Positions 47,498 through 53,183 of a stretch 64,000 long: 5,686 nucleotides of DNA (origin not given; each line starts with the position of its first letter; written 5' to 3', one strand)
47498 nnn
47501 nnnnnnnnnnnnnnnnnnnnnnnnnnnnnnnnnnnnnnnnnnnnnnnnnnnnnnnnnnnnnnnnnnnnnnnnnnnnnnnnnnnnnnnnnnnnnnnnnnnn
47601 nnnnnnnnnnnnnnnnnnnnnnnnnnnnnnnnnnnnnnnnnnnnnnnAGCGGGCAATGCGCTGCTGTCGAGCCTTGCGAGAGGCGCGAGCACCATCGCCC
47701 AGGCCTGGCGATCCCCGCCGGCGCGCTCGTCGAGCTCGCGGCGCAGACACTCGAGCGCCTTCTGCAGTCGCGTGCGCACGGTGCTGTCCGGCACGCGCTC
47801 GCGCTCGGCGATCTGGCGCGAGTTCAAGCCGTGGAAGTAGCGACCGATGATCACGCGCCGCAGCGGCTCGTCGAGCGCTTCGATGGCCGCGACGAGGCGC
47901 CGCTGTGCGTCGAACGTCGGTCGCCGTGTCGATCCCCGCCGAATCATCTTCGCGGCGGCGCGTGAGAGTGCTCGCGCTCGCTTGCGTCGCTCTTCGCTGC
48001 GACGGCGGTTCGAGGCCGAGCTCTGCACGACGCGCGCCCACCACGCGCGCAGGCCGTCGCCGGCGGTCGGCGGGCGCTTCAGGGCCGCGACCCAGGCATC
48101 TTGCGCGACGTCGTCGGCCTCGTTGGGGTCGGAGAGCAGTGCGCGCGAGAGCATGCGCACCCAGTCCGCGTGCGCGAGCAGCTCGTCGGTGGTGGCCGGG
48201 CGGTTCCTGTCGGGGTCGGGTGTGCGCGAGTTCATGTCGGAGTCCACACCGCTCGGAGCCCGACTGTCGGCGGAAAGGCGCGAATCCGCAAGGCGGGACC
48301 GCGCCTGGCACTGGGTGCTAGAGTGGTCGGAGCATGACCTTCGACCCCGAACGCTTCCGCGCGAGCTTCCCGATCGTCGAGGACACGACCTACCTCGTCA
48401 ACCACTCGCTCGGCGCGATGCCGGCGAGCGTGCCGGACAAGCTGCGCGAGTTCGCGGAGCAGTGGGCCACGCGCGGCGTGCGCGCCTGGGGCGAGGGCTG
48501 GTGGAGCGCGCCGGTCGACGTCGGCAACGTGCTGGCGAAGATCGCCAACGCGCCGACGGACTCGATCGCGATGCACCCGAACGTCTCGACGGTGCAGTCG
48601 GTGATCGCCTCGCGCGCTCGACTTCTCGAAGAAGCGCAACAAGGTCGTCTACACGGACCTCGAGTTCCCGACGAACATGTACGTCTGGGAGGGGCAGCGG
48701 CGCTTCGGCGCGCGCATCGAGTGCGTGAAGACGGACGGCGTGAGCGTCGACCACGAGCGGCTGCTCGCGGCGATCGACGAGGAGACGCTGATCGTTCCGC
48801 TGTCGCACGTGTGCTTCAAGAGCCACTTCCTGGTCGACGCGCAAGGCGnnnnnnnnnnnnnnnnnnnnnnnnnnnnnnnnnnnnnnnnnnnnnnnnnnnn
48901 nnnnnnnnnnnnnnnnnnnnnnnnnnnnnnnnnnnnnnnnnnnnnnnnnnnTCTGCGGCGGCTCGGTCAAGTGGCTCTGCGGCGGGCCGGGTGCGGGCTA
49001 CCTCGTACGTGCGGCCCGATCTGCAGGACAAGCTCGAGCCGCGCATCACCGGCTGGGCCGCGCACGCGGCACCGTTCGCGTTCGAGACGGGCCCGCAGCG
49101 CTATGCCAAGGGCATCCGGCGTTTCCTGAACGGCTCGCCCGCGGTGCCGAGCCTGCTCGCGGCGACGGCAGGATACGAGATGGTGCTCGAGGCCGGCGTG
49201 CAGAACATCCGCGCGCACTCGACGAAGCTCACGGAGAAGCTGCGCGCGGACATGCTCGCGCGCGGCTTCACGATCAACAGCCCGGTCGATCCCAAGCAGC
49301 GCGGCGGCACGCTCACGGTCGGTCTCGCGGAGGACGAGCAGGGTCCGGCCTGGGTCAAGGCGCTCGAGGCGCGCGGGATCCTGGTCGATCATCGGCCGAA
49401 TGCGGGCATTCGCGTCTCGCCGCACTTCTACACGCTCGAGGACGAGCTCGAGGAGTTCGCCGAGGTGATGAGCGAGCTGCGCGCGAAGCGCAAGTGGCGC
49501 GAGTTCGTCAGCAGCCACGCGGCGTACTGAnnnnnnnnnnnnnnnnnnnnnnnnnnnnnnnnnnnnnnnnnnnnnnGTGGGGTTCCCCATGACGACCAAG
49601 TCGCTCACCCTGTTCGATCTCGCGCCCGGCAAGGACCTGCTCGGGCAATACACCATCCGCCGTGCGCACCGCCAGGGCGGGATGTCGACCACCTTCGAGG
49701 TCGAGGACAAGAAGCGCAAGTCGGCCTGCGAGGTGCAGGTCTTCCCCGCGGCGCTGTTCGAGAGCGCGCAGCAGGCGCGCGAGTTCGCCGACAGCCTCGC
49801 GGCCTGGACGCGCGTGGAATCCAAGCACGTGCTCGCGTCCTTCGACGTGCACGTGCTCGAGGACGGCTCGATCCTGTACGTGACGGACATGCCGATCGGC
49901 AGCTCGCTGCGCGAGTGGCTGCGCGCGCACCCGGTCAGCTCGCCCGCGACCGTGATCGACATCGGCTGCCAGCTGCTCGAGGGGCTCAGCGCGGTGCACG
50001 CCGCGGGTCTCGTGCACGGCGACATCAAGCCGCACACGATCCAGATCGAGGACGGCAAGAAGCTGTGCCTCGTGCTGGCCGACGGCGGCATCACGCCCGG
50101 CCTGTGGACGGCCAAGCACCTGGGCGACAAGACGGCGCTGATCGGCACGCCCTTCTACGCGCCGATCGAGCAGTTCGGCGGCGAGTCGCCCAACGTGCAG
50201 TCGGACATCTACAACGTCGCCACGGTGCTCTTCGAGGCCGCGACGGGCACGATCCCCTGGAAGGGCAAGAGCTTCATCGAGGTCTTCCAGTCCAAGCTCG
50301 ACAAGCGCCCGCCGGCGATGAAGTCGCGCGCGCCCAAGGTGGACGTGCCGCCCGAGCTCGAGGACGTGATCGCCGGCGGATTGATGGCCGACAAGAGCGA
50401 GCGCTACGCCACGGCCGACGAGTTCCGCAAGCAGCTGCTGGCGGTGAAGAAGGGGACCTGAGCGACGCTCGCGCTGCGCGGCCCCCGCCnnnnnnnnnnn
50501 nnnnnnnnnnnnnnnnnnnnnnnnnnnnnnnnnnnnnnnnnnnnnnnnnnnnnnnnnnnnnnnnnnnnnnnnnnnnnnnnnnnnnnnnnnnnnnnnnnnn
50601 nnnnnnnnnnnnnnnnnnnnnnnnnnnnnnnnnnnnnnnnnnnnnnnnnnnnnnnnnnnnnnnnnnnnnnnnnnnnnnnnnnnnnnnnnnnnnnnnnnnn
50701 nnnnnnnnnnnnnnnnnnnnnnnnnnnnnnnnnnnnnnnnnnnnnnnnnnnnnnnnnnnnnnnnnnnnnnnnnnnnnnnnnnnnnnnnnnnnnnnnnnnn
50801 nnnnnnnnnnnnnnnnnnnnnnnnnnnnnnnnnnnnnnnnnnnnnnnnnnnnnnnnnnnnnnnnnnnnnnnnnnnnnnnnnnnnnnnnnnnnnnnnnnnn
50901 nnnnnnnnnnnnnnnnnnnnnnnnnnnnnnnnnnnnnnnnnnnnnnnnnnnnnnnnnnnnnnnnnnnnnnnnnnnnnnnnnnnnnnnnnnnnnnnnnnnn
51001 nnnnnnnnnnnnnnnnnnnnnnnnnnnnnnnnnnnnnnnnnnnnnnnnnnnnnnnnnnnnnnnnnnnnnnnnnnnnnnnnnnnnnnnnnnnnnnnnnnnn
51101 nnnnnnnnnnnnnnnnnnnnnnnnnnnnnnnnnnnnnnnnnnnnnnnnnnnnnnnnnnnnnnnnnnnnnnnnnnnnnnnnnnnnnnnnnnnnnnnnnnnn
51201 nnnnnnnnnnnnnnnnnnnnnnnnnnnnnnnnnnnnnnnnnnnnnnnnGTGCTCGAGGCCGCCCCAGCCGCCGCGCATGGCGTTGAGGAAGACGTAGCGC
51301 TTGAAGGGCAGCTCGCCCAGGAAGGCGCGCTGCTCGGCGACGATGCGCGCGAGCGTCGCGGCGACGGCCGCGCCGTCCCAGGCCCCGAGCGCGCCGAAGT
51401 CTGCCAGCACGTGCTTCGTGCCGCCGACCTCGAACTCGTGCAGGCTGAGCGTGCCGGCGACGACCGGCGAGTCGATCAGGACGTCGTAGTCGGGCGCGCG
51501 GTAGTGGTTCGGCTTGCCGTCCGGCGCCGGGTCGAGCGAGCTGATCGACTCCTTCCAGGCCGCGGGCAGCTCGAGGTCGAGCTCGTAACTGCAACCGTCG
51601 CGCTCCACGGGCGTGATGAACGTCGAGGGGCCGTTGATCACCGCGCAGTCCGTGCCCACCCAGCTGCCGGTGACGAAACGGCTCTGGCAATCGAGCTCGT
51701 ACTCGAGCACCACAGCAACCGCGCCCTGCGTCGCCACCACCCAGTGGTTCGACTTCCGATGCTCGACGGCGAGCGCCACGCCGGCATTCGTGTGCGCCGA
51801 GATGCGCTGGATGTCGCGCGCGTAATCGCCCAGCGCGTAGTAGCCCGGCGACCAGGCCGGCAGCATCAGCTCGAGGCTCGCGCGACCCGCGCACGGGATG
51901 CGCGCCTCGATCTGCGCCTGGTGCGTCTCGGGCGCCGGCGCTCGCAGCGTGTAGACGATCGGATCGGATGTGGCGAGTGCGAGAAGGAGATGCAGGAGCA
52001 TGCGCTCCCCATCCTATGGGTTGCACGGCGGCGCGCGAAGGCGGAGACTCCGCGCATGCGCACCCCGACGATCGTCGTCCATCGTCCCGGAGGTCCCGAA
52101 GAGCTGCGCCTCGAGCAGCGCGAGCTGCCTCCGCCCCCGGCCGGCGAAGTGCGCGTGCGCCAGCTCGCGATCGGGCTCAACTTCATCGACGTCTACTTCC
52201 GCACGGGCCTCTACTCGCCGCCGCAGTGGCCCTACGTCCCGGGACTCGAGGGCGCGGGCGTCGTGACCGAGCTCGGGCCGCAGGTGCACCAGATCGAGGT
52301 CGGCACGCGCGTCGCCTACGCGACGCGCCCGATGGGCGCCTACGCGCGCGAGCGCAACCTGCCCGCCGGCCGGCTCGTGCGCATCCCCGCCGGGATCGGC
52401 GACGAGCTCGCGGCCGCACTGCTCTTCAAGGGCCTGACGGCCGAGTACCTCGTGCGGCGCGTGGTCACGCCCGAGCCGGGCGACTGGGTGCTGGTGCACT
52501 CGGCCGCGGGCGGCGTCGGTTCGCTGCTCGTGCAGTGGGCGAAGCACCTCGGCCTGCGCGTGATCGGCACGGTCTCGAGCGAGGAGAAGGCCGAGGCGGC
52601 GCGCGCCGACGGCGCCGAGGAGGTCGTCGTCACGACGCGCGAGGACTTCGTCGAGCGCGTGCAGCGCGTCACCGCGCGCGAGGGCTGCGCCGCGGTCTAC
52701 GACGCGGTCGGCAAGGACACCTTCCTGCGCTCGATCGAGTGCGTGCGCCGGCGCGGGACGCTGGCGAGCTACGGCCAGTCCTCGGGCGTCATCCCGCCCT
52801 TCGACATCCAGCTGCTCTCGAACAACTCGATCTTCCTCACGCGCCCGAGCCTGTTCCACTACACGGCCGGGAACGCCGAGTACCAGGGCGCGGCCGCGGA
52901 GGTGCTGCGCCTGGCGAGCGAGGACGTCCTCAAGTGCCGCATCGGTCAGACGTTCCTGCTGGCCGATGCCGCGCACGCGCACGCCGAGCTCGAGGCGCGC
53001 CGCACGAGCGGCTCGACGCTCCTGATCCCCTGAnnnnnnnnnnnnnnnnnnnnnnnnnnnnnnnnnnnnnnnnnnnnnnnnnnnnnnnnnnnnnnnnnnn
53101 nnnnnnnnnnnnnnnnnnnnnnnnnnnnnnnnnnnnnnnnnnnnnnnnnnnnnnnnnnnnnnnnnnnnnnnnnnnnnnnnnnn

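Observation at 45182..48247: One-polypeptide, membrane-tethered ECF sigma factor carrying a ~790-aa extracytoplasmic beta-sandwich-repeat domain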

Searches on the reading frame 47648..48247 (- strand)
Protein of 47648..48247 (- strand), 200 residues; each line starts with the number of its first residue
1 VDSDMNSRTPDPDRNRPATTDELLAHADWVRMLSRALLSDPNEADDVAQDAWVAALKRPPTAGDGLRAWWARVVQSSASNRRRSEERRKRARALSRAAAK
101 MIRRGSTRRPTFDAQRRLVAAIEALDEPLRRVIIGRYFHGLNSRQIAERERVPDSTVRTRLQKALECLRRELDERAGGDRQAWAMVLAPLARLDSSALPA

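Call 41: search_protein_representatives(protein=window:47648-48247:-)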
Query: 200 residues. Proteins with E-value up to 0.001 (for the whole library): 22104; up to 1e-10: 10849; up to 1e-30: 182. The best 150 are listed.
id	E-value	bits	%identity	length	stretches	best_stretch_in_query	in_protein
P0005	1.0e-66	240.5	68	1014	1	5-197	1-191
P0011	1.5e-52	194.4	56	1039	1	5-194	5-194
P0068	2.5e-49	183.9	55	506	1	13-195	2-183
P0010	8.6e-47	175.6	55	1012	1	15-194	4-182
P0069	1.8e-40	155.0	48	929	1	17-195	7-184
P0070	5.5e-38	146.9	46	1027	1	9-196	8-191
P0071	6.3e-38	146.7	49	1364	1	20-192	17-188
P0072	1.4e-37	145.6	46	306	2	18-194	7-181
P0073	1.4e-37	145.6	48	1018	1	18-193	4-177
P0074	3.8e-36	140.9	45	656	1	18-196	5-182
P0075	5.7e-36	140.3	50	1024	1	20-194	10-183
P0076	6.0e-36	140.3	45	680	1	19-194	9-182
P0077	1.4e-35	139.0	47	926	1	19-191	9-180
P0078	1.6e-35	138.9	45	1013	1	18-196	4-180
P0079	1.8e-35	138.7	45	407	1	18-193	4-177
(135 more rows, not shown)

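Call 50: search_protein_families(library=pfam, alignment_id=A4, max_evalue=0.001)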
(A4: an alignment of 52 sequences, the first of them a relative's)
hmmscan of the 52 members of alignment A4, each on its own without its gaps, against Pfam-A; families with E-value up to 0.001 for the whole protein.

A. member 1, P0069 (929 aa): 8 families
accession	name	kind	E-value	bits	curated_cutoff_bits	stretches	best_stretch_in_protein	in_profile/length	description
PF13620.12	CarboxypepD_reg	-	8e-45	151.5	32.3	4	482-559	2-81/82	Carboxypeptidase regulatory-like domain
PF13715.12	CarbopepD_reg_2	-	7.8e-15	55.1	32.2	1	483-548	2-66/88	CarboxypepD_reg-like domain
PF04542.20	Sigma70_r2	-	5.3e-13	49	24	1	15-75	4-68/71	Sigma-70 region 2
PF04545.22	Sigma70_r4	-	3.5e-07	30.1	24.1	1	114-158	5-49/50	Sigma-70, region 4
PF08281.18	Sigma70_r4_2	-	1.9e-06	27.8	25.7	1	105-155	2-52/54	Sigma-70, region 4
PF09430.16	EMC7_beta-sandw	-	1.4e-05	25.7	26.6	0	870-912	17-58/122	ER membrane protein complex subunit 7, beta-sandwich domain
PF13556.12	HTH_30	-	8e-05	22.8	27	1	129-162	12-45/59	PucR C-terminal helix-turn-helix domain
PF25020.1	TTR_TEN1-4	-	0.00016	22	27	0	565-612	9-47/86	Teneurin TTR-like domain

B. families by the number of members that match (of 52 scanned): 30 families (the first 25 are shown)
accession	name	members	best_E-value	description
PF08281.18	Sigma70_r4_2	52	2.3e-14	Sigma-70, region 4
PF04542.20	Sigma70_r2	52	1.3e-13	Sigma-70 region 2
PF04545.22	Sigma70_r4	51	2.5e-13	Sigma-70, region 4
PF13620.12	CarboxypepD_reg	49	1.1e-94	Carboxypeptidase regulatory-like domain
PF13715.12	CarbopepD_reg_2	31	5.5e-41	CarboxypepD_reg-like domain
PF00775.27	Dioxygenase_C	21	1.1e-17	Dioxygenase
PF20598.4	DUF6795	18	3.9e-11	Domain of unknown function (DUF6795)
PF10670.15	DUF4198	15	1e-15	Domain of unknown function (DUF4198)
PF02369.22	Big_1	15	3.3e-09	Bacterial Ig-like domain (group 1)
PF25020.1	TTR_TEN1-4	14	7e-09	Teneurin TTR-like domain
PF15976.11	CooC_C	11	1.3e-09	CS1-pili formation C-terminal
PF17210.9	SdrD_B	10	1.2e-19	SdrD B-like domain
PF14686.12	fn3_3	7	9.7e-19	Polysaccharide lyase family 4, domain II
PF09430.16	EMC7_beta-sandw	6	3.4e-20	ER membrane protein complex subunit 7, beta-sandwich domain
PF16371.11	MetallophosN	5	1.5e-05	N terminal of Calcineurin-like phosphoesterase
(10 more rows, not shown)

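Call 72: find_homologous_proteins(query=window:47648-48235:-, max_evalue=1e-12)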
Query window:47648-48235:- (196 aa): 1 proteins with E <= 1e-12 among 2674 candidates.
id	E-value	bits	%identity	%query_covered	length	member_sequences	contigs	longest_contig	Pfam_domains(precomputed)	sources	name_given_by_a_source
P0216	1.3e-13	69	42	68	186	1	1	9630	PF07638.18,PF04545.23,PF04542.21,PF08281.19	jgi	jgi:RNA polymerase sigma-70 factor (ECF subfamily)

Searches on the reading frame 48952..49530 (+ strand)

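Call 19: search_protein_families(library=pfam, proteins=[window:48952-49530:+], max_evalue=0.001)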
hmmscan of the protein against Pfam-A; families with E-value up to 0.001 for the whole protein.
window:48952-49530:+ (192 aa): 2 families
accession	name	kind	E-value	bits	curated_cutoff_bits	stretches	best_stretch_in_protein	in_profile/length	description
PF22580.2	KYNU_C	-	2.5e-10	40.7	27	1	86-172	1-89/90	Kynureninase C-terminal domain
PF00266.25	Aminotran_5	-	2.4e-06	27.2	21.5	1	19-146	212-336/371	Aminotransferase class-V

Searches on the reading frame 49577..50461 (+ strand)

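Call 18: search_protein_families(library=pfam, proteins=[window:49577-50461:+], max_evalue=0.001)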
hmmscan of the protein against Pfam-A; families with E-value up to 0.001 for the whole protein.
window:49577-50461:+ (294 aa): 2 families
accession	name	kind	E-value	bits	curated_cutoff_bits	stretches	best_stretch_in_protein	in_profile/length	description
PF00069.31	Pkinase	-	4.3e-18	66.1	31.7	1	33-280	9-255/263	Protein kinase domain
PF07714.23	PK_Tyr_Ser-Thr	-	4.2e-12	46.3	23.1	1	46-277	24-249/258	Protein tyrosine and serine/threonine kinase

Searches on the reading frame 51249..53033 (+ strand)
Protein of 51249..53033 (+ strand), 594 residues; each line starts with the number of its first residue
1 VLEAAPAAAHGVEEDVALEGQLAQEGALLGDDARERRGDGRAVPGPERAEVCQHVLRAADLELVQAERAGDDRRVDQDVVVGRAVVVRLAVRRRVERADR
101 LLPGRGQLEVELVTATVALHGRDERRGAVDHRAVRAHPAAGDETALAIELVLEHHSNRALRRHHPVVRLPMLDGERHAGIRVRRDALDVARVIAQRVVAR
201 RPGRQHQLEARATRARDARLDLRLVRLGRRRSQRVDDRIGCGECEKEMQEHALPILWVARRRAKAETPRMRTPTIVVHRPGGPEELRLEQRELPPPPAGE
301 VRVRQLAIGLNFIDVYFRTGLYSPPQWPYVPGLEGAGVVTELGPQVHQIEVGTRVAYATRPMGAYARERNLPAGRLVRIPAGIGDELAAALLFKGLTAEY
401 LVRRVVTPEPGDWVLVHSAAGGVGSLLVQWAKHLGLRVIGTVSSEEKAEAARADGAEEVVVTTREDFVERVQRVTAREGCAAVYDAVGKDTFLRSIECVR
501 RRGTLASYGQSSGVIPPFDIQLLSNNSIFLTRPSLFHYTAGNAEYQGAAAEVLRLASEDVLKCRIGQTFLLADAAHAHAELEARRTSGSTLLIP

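Call 18: search_protein_families(library=pfam, proteins=[window:51249-53033:+], max_evalue=0.001)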
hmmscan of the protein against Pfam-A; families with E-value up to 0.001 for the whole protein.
window:51249-53033:+ (594 aa): 3 families
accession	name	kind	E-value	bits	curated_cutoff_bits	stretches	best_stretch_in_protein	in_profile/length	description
PF00107.32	ADH_zinc_N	-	5.7e-24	85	31.8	1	422-551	1-126/129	Zinc-binding dehydrogenase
PF13602.12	ADH_zinc_N_2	-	9.4e-15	56.2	27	1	455-589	2-131/134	Zinc-binding dehydrogenase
PF08240.17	ADH_N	-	6.7e-14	52.4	23.5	1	298-379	2-102/104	Alcohol dehydrogenase GroES-like domain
